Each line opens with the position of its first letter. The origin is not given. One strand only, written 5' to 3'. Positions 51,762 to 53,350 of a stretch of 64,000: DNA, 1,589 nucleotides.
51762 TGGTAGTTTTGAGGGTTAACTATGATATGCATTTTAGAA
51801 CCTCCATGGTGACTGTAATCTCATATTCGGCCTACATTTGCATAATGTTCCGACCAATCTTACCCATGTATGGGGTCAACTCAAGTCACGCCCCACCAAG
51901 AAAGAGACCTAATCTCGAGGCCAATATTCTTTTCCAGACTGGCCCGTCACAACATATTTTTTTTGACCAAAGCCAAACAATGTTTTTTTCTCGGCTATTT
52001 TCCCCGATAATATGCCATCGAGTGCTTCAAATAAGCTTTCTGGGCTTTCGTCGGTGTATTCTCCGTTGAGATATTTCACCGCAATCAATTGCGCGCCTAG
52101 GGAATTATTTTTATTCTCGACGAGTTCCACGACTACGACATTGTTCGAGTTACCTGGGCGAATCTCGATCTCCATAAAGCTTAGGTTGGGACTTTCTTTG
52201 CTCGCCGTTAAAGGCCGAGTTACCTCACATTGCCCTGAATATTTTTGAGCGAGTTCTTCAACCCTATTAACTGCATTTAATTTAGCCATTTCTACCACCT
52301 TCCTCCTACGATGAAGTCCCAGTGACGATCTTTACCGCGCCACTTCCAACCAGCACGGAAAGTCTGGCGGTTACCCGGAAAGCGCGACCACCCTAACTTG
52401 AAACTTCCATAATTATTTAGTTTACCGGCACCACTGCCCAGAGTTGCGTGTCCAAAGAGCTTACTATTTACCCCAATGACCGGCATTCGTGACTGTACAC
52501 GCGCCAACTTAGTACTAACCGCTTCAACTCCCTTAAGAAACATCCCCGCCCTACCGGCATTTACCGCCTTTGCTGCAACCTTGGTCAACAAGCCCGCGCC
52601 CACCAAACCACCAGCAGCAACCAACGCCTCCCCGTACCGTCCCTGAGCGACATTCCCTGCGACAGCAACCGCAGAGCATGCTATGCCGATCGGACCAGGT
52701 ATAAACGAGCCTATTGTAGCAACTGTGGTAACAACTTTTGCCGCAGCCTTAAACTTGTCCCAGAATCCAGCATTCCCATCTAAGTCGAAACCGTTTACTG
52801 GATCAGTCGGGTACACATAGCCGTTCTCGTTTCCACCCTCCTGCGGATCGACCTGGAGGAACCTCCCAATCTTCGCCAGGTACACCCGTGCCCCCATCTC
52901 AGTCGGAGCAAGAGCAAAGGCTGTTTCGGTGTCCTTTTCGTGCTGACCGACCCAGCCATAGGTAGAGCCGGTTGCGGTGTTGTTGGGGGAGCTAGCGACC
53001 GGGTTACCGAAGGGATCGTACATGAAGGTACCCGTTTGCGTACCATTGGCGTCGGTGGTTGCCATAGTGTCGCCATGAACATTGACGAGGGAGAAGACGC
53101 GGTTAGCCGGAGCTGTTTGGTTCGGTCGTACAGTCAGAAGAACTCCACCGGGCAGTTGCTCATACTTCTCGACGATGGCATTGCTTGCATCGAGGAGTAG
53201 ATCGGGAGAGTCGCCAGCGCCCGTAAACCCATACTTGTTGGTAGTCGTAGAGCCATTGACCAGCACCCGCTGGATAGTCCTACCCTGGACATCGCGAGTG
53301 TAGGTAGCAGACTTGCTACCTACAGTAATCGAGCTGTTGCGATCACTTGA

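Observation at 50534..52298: Array of four small genes, including a paralogous triplet, immediately downstream of the Rhs toxin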

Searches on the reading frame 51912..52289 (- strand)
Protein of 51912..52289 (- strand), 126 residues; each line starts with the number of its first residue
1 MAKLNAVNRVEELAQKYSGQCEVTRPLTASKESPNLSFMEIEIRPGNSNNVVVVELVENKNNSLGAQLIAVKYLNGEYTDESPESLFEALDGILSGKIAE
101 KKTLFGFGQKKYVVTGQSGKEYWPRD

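Call 4: search_protein_families(library=pfam, max_evalue=1, proteins=[window:51912-52289:-])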
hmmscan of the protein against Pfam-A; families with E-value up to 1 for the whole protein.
seq(126 aa): 0 families

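Call 9: search_protein_families(library=ncbifam, max_evalue=1, proteins=[window:51912-52289:-])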
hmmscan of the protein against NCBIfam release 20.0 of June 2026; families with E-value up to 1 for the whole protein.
seq(126 aa): 0 families

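Call 11: find_homologous_proteins(query=A1, max_evalue=0.01)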
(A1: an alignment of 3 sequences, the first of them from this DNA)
Query A1 (3 sequences) (126 aa, profile of the alignment): 3 proteins with E <= 0.01 among 336 candidates.
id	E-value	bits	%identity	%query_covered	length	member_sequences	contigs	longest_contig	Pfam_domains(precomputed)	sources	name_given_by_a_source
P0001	1.0e-52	195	33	41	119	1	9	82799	-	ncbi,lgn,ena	-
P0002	1.3e-49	185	100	100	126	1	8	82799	-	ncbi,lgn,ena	-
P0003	1.7e-37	146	26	69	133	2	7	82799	-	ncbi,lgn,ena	-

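Call 13: find_encoding_contigs(protein=P0002, flank=10000, max_places=10)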
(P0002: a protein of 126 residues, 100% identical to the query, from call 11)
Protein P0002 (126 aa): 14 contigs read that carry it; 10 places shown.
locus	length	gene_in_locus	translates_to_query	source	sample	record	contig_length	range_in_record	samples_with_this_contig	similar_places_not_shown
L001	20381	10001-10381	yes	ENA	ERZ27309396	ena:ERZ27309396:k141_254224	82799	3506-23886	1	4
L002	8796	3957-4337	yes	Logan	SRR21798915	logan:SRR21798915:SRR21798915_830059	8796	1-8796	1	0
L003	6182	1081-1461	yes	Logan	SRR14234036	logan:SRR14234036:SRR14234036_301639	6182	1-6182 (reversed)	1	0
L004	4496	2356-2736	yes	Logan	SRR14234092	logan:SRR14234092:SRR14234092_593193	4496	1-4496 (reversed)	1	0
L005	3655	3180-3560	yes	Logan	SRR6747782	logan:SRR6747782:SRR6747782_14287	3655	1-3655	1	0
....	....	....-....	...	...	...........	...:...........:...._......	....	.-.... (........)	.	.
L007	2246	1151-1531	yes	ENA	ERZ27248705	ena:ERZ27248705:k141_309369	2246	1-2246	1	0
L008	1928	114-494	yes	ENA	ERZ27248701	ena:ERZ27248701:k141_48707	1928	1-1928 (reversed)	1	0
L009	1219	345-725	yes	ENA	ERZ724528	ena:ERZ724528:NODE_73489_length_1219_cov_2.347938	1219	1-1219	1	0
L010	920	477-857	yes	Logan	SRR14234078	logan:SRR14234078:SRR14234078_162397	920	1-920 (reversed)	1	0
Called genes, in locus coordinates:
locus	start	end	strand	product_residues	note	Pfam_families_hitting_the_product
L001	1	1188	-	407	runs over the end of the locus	-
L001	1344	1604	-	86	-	PF13560:HTH_31, PF12844:HTH_19, PF01381:HTH_3, PF13413:HTH_25 (weak), PF13443:HTH_26 (weak)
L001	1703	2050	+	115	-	-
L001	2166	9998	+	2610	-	PF25778:DUF7948 (faint), PF05593:RHS_repeat (faint), PF07691:PA14, PF10528:GLEYA (weak), PF01839:FG-GAP (faint), PF13517:FG-GAP_3 (weak), PF07691:PA14, PF25023:TEN_YD-shell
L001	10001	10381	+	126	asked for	-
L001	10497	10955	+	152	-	-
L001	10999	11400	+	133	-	-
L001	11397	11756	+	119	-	-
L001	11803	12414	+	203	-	-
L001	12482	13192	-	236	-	-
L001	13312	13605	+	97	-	-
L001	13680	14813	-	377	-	-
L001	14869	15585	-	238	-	-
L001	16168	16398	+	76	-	-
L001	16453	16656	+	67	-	PF05016:ParE_toxin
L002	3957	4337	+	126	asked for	-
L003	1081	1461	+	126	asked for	-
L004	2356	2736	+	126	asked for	-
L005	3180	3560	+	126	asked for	-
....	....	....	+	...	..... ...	-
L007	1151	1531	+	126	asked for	-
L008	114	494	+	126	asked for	-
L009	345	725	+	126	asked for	-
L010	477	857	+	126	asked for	-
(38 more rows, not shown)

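Call 20: search_protein_representatives(alignment_id=A1)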
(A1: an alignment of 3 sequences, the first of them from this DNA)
Query: 3 sequences, 120 profile positions. Proteins with E-value up to 0.001 (for the whole library): 25; up to 1e-10: 11; up to 1e-30: 3. The best 25 are listed.
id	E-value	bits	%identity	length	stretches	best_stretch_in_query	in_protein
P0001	3.3e-53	195.2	-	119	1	1-120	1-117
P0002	4.1e-50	185.2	-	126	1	2-120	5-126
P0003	5.5e-38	146.0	-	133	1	1-116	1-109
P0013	4.2e-13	65.7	-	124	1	21-119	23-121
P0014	4.7e-13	65.6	-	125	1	25-120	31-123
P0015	5.3e-13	65.4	-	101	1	22-119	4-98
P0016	9.7e-13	64.6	-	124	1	1-118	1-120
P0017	1.9e-12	63.6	-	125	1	7-119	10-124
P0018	6.1e-12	62.0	-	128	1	15-115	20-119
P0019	6.8e-12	61.8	-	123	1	11-119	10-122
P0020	1.0e-11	61.3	-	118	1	30-119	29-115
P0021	1.1e-07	48.3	-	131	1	33-119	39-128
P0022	2.7e-07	47.0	-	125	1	6-116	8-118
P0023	3.1e-07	46.8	-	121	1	30-119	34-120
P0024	2.8e-06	43.7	-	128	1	9-119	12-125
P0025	1.8e-05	41.1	-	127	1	22-118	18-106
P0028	7.2e-05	39.2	-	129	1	8-118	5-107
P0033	5.2e-04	36.4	-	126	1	24-118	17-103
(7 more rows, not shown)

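Call 28: find_encoding_contigs(protein=P0017, flank=8000, max_places=4)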
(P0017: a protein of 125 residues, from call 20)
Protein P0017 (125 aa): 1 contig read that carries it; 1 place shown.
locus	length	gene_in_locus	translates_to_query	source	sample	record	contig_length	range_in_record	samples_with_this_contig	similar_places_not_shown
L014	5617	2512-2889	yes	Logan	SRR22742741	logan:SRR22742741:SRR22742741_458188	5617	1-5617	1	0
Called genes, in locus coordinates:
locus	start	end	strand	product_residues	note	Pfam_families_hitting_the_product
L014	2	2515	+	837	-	?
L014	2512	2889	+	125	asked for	-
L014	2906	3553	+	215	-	-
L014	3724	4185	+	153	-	PF06983:3-dmu-9_3-mt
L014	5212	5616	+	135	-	?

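Call 34: find_encoding_contigs(protein=P0014, flank=8000, max_places=4)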
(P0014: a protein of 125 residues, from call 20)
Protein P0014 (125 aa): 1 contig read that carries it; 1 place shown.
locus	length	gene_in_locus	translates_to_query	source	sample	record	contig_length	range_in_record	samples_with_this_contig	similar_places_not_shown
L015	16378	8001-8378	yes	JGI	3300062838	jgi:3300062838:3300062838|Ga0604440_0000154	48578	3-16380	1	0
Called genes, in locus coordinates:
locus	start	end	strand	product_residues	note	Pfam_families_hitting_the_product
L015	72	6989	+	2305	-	PF25778:DUF7948 (weak), PF05593:RHS_repeat (faint), PF07691:PA14, PF10528:GLEYA (weak), PF07691:PA14, PF25023:TEN_YD-shell (faint), PF07691:PA14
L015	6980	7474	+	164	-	-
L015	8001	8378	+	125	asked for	-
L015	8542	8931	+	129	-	-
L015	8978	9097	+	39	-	-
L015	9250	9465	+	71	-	-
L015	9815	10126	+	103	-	-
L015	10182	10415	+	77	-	-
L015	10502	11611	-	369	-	PF01522:Polysacc_deac_1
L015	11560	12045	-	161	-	PF09900:DUF2127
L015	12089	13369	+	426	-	PF02844:GARS_N, PF01071:GARS_A, PF02222:ATP-grasp (faint), PF02843:GARS_C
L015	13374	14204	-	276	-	PF00215:OMPdecase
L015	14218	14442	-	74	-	PF12890:DHOase, PF01979:Amidohydro_1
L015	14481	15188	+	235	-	PF00005:ABC_tran, PF02463:SMC_N (faint), PF13304:AAA_21 (faint)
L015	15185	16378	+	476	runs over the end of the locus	PF12704:MacB_PCD, PF02687:FtsX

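Call 35: find_encoding_contigs(protein=P0025, flank=8000, max_places=4)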
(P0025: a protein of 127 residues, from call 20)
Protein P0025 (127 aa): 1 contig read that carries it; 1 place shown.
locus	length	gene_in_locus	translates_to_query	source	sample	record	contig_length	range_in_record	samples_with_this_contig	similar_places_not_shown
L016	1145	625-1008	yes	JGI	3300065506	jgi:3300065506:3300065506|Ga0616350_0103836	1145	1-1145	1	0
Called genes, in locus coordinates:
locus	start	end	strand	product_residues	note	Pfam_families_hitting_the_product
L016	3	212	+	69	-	?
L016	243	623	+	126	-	-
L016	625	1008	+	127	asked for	-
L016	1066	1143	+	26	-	?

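Call 50: find_encoding_contigs(protein=P0028, flank=6000, max_places=3)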
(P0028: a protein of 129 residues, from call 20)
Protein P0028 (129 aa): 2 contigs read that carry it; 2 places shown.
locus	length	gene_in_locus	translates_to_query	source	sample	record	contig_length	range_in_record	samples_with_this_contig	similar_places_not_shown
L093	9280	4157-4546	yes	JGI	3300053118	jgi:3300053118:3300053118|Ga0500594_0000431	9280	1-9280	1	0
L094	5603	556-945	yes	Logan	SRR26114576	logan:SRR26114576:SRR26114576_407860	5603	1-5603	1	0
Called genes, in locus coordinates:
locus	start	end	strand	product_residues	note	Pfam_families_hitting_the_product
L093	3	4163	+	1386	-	?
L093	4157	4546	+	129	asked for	-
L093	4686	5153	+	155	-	-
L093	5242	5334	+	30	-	-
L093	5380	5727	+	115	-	-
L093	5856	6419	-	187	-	-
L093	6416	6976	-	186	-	-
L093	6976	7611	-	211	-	-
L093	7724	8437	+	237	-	PF02463:SMC_N (faint), PF00005:ABC_tran, PF13304:AAA_21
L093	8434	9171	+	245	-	PF01061:ABC2_membrane, PF12679:ABC2_membrane_2 (weak), PF12698:ABC2_membrane_3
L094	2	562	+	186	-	?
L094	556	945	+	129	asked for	-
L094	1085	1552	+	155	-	-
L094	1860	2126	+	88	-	-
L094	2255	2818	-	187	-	-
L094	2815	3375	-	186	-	-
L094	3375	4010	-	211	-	-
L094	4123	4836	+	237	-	PF02463:SMC_N (faint), PF00005:ABC_tran, PF13304:AAA_21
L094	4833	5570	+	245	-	PF01061:ABC2_membrane, PF12679:ABC2_membrane_2 (weak), PF12698:ABC2_membrane_3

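Call 51: find_encoding_contigs(protein=P0013, flank=6000, max_places=3)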
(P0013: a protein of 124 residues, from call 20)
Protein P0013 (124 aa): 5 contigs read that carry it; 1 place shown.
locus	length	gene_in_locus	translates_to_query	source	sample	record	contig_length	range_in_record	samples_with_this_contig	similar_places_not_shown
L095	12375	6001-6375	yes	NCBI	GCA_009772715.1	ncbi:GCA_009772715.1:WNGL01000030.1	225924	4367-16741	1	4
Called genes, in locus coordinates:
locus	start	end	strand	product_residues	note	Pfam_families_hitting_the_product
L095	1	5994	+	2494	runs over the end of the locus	PF07691:PA14, PF10528:GLEYA (weak), PF05593:RHS_repeat (faint), PF07691:PA14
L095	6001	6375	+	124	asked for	-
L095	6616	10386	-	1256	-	PF14280:DUF4365 (faint), PF07719:TPR_2 (faint), PF13428:TPR_14 (faint), PF14559:TPR_19 (faint), PF13432:TPR_16 (faint), PF20698:PIN-TPR-GreABC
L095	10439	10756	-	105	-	-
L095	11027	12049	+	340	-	-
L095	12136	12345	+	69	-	-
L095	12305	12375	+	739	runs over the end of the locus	PF13155:Toprim_2, PF13362:Toprim_3 (faint)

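Call 52: find_encoding_contigs(protein=P0019, flank=6000, max_places=3)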
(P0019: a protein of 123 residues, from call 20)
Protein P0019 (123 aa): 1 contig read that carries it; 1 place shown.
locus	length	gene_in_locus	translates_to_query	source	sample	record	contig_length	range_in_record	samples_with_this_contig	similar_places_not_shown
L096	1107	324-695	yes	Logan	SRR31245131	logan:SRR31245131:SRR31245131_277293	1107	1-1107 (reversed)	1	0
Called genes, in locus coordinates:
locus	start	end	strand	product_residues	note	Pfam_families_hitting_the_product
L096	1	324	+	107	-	?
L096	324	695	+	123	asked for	-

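Call 56: search_solved_structures(query=A3, max_evalue=1)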
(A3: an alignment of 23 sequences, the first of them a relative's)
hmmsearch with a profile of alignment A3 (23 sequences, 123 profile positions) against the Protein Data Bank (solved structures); distinct sequences matched with E-value up to 1: 1.
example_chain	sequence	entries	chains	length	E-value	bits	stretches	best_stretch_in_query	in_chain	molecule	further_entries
5mmi_I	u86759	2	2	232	0.83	13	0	25-77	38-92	plastid ribosomal protein uL10c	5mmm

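Call 61: predict_structure(alignment_id=A3)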
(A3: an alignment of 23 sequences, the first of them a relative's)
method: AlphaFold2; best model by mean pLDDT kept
length: 126 residues; sequences in the alignment: 23
mean_pLDDT: 92.0   pTM: 0.85
mean pLDDT of the five models: 92.0, 91.8, 90.7, 90.7, 90.0
residues with pLDDT >= 90: 102; 70-90: 19; 50-70: 3; < 50: 2
segments of 3 or more residues with pLDDT < 50: none
pLDDT, mean of each block of 10 residues (from residue 1): 76 96 93 94 94 96 92 95 96 96 82 94 91
secondary structure, 60 per line:
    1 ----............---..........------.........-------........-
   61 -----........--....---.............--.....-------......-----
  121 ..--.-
elements in order: H5-16 E20-29 E36-44 E52-59 E66-73 E76-79 H83-95 E98-102 E110-115

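Call 73: find_encoding_contigs(protein=P0033, flank=5000, max_places=3)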
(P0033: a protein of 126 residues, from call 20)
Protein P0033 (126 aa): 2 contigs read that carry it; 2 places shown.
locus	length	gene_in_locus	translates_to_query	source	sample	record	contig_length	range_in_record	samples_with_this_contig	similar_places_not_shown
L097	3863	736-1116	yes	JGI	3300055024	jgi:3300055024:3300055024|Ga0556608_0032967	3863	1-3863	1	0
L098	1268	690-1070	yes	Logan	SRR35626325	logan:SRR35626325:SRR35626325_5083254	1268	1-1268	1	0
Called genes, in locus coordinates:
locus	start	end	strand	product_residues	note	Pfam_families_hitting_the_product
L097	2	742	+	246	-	?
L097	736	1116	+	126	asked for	-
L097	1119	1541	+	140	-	-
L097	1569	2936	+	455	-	PF25023:TEN_YD-shell (faint), PF15649:Tox-REase-7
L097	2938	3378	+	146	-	-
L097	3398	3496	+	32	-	-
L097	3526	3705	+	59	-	-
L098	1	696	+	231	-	?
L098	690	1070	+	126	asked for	-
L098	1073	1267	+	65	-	?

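Call 74: find_encoding_contigs(protein=P0020, flank=5000, max_places=3)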
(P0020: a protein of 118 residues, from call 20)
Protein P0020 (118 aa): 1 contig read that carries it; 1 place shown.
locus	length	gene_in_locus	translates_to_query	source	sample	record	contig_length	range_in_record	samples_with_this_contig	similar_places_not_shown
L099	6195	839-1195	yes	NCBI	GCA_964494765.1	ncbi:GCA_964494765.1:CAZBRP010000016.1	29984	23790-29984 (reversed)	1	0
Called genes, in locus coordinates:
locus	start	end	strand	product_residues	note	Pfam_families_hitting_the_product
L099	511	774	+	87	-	-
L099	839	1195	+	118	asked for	-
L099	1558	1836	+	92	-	-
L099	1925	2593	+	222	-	-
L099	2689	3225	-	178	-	-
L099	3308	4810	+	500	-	PF03772:Competence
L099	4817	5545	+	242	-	PF20772:TACO1_YebC_N, PF01709:Transcrip_reg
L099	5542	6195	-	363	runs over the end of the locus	PF13091:PLDc_2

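Call 75: find_encoding_contigs(protein=P0023, flank=5000, max_places=3)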
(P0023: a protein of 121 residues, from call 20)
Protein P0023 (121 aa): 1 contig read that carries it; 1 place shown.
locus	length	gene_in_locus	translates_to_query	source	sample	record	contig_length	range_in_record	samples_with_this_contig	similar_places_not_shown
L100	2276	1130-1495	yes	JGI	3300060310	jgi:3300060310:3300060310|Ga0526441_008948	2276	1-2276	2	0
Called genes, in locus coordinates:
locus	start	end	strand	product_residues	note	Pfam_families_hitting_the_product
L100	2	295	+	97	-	?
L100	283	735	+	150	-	-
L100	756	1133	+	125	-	-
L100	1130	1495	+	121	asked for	-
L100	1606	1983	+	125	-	-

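Call 88: fold_search(model_id=the predicted structure, library=pdb)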
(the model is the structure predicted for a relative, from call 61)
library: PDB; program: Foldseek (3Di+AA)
matches with E <= 10: 811; with E <= 0.001: 0
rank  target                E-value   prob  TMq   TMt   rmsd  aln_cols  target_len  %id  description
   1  5boi                  6.4e-02  0.77  0.35  0.22  11.1       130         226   10  Bacillus megaterium YpeB C-terminal domain (released 2015-08-12)
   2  9gne_A                1.1e-01  0.28  0.26  0.07  12.5       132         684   11  CryoEM structure of mammalian AAP in complex with acetyl-alanyl-chloromethylketone (released 2025-10-22)
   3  2ciu                  1.4e-01  0.91  0.40  0.41   5.2       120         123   12  Structure of the IMS domain of the mitochondrial import protein Tim21 from S. cerevisiae (released 2006-12-21)
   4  5kph_MODEL_1_A        1.4e-01  0.90  0.35  0.47   4.1        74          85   18  Solution NMR Structure of Denovo Beta Sheet Design Protein, Northeast Structural Genomics Consortium (NESG) Ta (released 2016-09-28)
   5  7xay_B                1.5e-01  0.20  0.23  0.10  13.3       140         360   12  Crystal structure of Hat1-Hat2-Asf1-H3-H4 (released 2022-05-18)
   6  8trh_Q                1.5e-01  0.66  0.41  0.13   9.8       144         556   11  The IDRc bound human core Mediator complex (released 2024-10-09)
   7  3r9y                  1.5e-01  0.44  0.25  0.20  10.6        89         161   11  Crystal Structure of StWhy2 K67A (form I) (released 2011-09-28)
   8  3n1h                  1.6e-01  0.44  0.25  0.21  10.4        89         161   11  Crystal Structure of StWhy2 (released 2010-08-11)
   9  5bsz                  1.9e-01  0.20  0.22  0.13  13.7       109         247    9  X-ray structure of the sugar N-methyltransferase KedS8 from Streptoalloteichus sp ATCC 53650 (released 2015-07-29)
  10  4r80_A                2.3e-01  0.77  0.34  0.49   4.0        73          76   20  Crystal Structure of a De Novo Designed Beta Sheet Protein, Cystatin Fold, Northeast Structural Genomics Consortium (N (released 2014-09-24)
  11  2zf3_E                2.3e-01  0.20  0.23  0.18  13.2       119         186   10  Crystal Structure of VioE (released 2008-01-01)
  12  4koo_C                2.7e-01  0.20  0.21  0.17  11.0        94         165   12  Crystal Structure of WHY1 from Arabidopsis thaliana (released 2013-11-13)
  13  6k7e                  3.2e-01  0.30  0.30  0.11   7.8       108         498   16  Crystal structure of MBPapo-Tim21 fusion protein with a 17-residue helical linker (released 2019-09-18)
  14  7pb8_P                3.2e-01  0.21  0.32  0.21  13.3       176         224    7  Crystal structure of the CENP-OPQUR complex (released 2022-04-27)
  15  3t8u_B                3.4e-01  0.44  0.30  0.30   5.7        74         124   14  Crystal structure of ketosteroid isomerase Y14AY55FD99A from Pseudomonas testosteroni (released 2011-11-23)
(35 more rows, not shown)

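Call 108: search_protein_families(library=padloc, max_evalue=0.01, proteins=[P0002, P0003, P0001])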
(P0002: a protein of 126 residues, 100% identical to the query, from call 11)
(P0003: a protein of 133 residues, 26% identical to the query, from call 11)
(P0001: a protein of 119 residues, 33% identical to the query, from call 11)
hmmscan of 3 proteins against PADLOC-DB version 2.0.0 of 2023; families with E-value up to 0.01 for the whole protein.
P0002 (126 aa): 0 families

P0003 (133 aa): 0 families

P0001 (119 aa): 0 families

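Call 109: search_protein_families(library=phrogs, max_evalue=0.01, proteins=[P0002, P0003, P0001])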
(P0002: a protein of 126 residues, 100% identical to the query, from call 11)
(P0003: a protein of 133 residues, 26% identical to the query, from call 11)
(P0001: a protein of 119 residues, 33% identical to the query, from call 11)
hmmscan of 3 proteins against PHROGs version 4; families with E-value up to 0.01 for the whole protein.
P0002 (126 aa): 0 families

P0003 (133 aa): 0 families

P0001 (119 aa): 0 families

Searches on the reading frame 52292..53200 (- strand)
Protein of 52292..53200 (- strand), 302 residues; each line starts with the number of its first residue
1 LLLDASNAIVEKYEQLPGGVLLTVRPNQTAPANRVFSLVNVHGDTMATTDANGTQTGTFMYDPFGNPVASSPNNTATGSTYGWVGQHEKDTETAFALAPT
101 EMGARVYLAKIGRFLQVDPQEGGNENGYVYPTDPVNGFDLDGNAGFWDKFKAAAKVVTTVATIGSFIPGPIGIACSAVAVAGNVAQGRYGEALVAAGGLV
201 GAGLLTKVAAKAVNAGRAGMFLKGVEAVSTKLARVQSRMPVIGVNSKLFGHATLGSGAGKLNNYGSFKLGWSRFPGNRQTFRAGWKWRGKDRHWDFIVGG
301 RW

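Call 9: search_protein_families(library=ncbifam, max_evalue=1, proteins=[window:52292-53200:-])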
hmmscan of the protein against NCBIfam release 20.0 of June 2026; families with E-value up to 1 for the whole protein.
window:52292-53200:- (302 aa): 2 families
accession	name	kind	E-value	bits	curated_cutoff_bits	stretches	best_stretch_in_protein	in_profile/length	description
TIGR03696.1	Rhs_assc_core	domain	2.7e-11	43.8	32.5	1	61-142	1-75/76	RHS repeat-associated core domain-containing protein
NF041327.1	Bgr08870_fam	equivalog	0.007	16.2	150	1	70-178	98-202/209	Bgr_08870 family protein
